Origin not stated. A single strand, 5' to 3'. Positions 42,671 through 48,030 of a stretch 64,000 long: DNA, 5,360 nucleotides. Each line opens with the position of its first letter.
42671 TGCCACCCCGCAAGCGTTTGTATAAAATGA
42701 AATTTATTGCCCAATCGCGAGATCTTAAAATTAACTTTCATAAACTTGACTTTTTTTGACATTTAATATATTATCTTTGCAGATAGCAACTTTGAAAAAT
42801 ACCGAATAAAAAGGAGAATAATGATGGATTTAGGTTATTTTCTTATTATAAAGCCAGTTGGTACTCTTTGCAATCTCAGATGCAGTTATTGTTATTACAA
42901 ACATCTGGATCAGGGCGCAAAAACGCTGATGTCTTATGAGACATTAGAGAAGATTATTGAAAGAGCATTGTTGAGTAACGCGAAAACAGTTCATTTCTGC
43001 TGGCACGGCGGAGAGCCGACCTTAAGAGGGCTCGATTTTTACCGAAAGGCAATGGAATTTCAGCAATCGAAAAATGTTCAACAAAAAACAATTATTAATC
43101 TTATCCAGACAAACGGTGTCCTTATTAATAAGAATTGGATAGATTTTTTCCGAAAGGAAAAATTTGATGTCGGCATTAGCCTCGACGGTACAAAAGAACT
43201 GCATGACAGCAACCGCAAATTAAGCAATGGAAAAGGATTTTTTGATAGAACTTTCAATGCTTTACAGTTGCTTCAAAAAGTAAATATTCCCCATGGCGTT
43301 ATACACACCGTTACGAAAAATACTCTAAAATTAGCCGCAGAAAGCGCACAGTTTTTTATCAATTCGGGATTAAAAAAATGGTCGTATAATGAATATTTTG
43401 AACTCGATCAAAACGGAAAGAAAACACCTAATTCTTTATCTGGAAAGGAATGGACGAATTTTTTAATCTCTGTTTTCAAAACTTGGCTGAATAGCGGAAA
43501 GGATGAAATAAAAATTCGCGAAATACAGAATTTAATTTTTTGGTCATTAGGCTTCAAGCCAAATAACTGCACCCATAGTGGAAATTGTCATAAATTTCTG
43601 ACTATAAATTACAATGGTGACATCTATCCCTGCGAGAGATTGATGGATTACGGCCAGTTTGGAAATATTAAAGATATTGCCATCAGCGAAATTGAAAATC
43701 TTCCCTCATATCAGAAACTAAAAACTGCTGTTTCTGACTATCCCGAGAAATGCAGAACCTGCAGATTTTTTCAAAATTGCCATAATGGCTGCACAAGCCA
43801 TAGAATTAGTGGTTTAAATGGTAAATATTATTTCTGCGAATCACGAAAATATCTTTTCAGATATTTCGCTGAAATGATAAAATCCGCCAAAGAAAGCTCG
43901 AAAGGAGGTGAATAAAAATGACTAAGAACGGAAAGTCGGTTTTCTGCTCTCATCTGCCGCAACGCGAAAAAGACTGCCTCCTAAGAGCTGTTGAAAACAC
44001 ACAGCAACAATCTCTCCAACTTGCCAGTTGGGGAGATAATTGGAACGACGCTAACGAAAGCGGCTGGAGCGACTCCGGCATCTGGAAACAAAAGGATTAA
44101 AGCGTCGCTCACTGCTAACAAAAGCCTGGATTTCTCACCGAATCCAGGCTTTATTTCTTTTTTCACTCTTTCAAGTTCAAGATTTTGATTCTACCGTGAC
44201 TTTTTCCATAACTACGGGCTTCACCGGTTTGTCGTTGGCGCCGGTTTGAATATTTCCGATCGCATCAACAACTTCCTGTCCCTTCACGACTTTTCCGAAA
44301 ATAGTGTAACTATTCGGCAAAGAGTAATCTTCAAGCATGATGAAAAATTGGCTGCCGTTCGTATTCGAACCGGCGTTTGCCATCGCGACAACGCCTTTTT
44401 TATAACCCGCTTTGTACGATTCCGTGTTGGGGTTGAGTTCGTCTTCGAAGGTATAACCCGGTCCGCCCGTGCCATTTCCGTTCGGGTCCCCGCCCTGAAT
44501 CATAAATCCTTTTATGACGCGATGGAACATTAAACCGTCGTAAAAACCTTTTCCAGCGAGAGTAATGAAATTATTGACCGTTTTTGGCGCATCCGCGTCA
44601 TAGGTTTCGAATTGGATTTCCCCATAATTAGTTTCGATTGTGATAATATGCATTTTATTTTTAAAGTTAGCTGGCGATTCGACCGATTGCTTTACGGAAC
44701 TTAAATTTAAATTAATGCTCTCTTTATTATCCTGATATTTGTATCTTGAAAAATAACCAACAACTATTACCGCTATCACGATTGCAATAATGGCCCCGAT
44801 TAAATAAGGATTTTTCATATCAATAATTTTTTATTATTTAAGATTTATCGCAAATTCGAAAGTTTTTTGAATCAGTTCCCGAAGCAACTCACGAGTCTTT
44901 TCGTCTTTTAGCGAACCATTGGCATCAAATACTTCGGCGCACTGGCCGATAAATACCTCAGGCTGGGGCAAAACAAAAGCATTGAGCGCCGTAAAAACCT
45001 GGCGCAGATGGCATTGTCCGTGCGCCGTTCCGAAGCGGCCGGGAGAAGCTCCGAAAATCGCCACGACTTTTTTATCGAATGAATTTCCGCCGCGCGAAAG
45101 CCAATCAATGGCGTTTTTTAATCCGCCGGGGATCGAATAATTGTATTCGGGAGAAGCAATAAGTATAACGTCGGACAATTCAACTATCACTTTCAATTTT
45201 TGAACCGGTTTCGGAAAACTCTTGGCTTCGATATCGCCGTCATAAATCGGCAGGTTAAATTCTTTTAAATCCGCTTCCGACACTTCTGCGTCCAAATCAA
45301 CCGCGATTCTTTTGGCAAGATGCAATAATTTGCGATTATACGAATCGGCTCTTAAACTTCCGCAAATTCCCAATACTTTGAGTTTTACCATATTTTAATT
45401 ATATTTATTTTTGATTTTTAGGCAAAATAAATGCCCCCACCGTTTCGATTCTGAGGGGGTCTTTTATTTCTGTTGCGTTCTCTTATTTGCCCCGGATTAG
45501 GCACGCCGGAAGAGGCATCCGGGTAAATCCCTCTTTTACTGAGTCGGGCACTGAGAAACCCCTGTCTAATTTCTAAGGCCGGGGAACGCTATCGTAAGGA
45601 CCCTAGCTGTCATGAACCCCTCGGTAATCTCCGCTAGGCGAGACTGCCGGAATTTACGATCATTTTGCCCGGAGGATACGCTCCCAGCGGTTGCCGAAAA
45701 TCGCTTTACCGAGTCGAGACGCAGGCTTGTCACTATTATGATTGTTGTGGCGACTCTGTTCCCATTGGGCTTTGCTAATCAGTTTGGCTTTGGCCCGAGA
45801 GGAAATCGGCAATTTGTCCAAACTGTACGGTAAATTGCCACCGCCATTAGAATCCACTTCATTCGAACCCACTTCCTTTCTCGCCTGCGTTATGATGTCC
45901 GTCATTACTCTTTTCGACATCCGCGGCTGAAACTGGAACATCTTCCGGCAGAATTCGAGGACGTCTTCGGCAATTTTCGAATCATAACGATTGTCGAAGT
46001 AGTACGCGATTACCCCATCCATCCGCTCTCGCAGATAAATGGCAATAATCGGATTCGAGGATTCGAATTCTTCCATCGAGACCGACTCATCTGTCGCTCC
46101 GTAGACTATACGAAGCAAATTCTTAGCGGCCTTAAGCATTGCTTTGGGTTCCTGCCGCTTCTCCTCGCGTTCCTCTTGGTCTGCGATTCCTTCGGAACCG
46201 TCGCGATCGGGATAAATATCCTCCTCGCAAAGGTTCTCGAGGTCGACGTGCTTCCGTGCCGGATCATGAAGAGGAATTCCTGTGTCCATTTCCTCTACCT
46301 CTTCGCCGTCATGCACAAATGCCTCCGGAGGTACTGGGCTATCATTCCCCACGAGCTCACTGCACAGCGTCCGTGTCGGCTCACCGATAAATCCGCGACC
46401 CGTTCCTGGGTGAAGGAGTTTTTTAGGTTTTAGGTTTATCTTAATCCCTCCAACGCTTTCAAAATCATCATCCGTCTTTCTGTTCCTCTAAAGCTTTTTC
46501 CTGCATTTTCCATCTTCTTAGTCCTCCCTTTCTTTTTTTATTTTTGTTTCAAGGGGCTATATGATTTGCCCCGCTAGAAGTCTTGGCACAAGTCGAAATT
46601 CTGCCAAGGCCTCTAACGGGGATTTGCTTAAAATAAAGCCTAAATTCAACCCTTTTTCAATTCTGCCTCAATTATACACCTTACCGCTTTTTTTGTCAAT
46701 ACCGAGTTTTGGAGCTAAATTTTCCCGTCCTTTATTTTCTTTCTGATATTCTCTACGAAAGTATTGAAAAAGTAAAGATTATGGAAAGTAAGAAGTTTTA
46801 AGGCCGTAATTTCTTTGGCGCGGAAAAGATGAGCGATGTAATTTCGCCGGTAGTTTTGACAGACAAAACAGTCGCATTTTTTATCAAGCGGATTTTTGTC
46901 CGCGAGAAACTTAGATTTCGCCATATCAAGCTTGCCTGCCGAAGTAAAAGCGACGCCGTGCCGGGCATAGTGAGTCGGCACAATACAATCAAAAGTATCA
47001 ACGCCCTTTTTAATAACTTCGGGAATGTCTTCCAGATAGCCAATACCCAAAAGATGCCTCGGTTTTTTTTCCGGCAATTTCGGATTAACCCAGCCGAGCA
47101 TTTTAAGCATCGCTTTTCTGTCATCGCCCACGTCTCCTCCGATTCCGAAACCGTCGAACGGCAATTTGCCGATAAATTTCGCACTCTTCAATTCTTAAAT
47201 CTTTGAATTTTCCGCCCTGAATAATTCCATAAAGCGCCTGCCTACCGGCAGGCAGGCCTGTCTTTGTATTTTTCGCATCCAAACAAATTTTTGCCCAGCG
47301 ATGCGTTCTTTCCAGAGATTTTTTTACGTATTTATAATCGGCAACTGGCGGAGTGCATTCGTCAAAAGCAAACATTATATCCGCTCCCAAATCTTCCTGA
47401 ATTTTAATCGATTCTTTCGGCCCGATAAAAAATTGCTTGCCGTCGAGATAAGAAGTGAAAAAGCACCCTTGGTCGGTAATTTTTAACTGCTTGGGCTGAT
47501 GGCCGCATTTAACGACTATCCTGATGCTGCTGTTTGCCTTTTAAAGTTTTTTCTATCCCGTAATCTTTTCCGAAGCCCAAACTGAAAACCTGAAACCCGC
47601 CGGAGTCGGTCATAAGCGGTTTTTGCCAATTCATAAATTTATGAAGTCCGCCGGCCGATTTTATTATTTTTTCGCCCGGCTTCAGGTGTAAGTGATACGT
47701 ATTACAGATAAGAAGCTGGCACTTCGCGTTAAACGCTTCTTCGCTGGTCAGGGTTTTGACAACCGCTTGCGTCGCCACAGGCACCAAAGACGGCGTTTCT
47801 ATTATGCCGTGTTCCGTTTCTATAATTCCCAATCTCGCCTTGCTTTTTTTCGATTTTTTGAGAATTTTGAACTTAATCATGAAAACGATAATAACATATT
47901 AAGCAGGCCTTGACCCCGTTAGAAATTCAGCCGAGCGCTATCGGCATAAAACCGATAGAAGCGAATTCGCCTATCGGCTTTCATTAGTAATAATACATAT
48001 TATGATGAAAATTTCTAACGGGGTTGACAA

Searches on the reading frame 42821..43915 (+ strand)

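Call 21: search_protein_families(library=pfam, proteins=[window:42821-43915:+], max_evalue=0.001)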
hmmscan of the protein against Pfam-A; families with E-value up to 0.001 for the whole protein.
window:42821-43915:+ (364 aa): 2 families
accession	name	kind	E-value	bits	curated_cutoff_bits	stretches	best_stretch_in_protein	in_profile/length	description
PF04055.27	Radical_SAM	-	8.1e-20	72.1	29.5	1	14-162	4-148/166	Radical SAM superfamily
PF13186.11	SPASM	-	3.4e-09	37.3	21.5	1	258-314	6-66/67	Iron-sulfur cluster-binding domain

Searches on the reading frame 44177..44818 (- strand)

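Call 21: search_protein_families(library=pfam, proteins=[window:44177-44818:-], max_evalue=0.001)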
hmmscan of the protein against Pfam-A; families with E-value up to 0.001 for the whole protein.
window:44177-44818:- (213 aa): 1 family
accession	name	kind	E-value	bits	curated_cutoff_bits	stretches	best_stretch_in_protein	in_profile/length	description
PF00160.26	Pro_isomerase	-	2.5e-46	158.2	21.7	1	59-209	2-159/159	Cyclophilin type peptidyl-prolyl cis-trans isomerase/CLD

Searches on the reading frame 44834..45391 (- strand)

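Call 21: search_protein_families(library=pfam, proteins=[window:44834-45391:-], max_evalue=0.001)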
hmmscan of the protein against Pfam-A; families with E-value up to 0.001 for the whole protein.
window:44834-45391:- (185 aa): 2 families
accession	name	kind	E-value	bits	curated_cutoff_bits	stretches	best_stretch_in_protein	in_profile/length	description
PF03358.20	FMN_red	-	5.4e-43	146.6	24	1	5-151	2-150/152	NADPH-dependent FMN reductase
PF02525.22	Flavodoxin_2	-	4.7e-09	36.7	27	1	5-105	2-110/198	Flavodoxin-like fold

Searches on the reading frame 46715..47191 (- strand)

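Call 79: search_protein_families(library=pfam, proteins=[window:46715-47191:-], max_evalue=0.001)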
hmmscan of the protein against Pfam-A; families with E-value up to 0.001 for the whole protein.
window:46715-47191:- (158 aa): 1 family
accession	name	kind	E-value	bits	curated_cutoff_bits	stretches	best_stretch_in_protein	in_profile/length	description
PF01702.25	TGT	-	3.1e-56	191.4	26.3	1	2-157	187-343/357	Queuine tRNA-ribosyltransferase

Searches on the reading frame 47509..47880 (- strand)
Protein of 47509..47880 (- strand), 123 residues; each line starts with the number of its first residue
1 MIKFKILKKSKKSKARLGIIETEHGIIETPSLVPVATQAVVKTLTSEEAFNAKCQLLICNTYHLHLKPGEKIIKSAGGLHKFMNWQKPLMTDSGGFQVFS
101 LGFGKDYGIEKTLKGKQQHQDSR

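Call 79: search_protein_families(library=pfam, proteins=[window:47509-47880:-], max_evalue=0.001)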
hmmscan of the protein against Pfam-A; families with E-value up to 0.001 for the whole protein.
window:47509-47880:- (123 aa): 1 family
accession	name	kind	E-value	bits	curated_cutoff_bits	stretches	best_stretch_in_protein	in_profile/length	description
PF01702.25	TGT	-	1.8e-34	119.8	26.3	1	14-102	2-90/357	Queuine tRNA-ribosyltransferase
